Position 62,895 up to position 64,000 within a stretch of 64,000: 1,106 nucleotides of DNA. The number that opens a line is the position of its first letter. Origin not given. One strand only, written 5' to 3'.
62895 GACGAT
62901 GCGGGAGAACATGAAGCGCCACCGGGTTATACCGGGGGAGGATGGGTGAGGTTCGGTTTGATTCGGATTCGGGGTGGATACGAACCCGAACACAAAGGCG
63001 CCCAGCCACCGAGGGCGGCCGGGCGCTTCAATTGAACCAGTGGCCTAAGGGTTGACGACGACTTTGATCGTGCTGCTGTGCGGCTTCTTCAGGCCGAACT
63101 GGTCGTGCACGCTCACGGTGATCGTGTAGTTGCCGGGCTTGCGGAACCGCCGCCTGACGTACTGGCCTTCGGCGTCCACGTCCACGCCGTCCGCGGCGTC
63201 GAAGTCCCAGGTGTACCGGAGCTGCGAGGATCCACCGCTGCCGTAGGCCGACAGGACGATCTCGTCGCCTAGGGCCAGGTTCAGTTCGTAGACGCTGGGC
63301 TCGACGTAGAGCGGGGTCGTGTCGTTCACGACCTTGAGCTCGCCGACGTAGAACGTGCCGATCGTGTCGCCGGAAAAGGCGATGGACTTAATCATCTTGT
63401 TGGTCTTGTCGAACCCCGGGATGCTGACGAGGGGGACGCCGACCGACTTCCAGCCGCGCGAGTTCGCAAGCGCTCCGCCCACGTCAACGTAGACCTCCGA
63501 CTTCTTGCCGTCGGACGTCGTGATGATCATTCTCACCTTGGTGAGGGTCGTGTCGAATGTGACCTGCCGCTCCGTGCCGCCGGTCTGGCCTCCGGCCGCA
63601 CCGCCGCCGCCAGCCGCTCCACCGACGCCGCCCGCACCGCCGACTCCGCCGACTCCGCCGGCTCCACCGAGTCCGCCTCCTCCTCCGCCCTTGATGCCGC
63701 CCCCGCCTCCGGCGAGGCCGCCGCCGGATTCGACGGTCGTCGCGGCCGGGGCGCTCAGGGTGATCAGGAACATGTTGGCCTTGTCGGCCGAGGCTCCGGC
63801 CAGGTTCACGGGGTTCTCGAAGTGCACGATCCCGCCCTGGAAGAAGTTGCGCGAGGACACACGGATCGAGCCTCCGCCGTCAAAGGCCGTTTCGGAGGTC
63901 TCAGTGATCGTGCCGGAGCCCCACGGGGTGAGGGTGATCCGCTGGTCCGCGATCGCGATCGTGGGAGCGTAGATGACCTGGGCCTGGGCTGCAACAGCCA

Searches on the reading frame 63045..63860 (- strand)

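Call 53: search_protein_families(library=pfam, proteins=[window:63045-63860:-], max_evalue=0.001)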
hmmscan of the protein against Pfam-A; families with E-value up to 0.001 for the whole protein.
window:63045-63860:- (271 aa): 2 families
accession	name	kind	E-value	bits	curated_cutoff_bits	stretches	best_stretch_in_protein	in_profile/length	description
PF18911.6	PKD_4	-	1.7e-09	38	27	1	197-267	16-83/85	PKD domain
PF00801.26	PKD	-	2.8e-08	34.1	23.5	1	192-258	8-72/80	PKD domain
